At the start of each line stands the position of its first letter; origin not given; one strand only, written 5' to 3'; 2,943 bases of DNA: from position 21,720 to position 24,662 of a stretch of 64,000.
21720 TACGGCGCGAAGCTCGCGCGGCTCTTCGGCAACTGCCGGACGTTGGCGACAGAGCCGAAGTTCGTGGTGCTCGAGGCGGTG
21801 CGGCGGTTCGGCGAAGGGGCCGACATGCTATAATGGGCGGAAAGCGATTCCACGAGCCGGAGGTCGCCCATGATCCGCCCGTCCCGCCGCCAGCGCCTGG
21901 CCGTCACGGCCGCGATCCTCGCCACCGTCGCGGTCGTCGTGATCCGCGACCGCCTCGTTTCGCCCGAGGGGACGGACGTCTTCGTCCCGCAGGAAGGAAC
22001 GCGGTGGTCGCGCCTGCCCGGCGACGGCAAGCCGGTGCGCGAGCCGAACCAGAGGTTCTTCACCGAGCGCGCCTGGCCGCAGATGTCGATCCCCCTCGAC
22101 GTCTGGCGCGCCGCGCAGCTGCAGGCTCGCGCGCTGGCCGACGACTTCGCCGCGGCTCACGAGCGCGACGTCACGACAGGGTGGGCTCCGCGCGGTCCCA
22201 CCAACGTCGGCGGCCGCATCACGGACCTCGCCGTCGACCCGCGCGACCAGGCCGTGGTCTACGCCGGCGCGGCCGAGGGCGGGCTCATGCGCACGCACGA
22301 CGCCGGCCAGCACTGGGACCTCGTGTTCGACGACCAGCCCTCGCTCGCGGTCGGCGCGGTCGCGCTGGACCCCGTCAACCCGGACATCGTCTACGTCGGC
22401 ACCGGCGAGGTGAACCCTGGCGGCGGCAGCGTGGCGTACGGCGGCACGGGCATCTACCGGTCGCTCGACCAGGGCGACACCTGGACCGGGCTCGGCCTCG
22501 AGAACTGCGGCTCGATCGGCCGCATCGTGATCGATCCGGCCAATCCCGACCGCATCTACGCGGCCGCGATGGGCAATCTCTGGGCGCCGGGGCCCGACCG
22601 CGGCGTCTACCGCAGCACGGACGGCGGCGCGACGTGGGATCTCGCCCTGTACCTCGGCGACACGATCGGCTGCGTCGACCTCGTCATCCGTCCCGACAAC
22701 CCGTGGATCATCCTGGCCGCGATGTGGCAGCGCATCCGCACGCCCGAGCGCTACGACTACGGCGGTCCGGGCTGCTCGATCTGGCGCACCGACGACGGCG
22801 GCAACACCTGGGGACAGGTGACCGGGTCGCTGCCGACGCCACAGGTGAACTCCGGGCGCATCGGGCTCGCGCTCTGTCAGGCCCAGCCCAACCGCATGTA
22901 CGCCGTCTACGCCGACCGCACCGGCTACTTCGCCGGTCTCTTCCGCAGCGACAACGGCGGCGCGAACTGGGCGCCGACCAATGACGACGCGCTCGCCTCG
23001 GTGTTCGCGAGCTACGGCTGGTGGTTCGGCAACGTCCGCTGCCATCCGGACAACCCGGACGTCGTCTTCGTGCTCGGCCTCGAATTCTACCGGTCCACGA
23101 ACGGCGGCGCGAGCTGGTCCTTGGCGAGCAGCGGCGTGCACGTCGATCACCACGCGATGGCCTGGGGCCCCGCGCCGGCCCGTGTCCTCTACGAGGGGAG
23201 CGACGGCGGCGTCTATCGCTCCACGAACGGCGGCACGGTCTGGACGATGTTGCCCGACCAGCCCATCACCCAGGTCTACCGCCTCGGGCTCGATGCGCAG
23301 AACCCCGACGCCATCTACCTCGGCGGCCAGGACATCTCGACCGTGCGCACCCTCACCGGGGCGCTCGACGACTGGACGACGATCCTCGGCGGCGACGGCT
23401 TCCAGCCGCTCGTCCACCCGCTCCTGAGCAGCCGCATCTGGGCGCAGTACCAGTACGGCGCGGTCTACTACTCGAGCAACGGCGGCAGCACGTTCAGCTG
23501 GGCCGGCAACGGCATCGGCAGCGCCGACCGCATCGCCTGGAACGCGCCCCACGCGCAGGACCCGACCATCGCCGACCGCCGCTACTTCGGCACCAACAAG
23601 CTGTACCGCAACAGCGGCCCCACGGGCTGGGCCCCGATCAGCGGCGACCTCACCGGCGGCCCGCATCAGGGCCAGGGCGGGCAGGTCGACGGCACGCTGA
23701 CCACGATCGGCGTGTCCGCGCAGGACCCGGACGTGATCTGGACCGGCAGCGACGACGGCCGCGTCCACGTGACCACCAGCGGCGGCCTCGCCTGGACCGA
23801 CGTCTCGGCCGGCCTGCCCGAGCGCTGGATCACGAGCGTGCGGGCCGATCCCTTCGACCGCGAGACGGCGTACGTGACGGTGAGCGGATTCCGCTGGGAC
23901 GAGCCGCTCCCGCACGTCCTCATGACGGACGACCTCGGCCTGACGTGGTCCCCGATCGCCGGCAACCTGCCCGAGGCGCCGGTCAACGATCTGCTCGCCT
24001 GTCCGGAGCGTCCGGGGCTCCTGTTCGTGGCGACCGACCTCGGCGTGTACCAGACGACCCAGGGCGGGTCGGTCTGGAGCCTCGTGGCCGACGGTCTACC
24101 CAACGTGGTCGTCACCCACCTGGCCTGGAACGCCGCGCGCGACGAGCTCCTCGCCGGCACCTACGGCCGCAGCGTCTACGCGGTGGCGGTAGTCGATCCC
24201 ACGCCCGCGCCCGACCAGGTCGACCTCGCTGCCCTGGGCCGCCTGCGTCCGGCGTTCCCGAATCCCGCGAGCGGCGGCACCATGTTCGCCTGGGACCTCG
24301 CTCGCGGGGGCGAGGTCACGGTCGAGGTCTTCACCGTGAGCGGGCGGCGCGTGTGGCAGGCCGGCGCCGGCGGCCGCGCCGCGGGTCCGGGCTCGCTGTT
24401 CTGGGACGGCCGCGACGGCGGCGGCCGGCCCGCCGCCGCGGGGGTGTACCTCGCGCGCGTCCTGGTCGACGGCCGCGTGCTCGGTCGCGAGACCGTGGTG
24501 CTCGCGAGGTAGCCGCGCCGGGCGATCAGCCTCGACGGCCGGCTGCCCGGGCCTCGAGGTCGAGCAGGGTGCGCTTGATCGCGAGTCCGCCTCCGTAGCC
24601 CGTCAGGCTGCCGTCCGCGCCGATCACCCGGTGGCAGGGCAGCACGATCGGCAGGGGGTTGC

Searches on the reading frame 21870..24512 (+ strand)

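Call 51: search_protein_families(library=pfam, proteins=[window:21870-24512:+], max_evalue=0.00001)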
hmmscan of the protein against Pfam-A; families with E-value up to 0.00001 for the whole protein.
window:21870-24512:+ (880 aa): 2 families
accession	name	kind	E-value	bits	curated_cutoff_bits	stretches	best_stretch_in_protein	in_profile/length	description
PF15902.12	Sortilin-Vps10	-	5.3e-18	65.5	33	0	195-257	3-58/446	Sortilin, neurotensin receptor 3,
PF02012.26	BNR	-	5.8e-09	35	27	0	247-257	1-11/12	BNR/Asp-box repeat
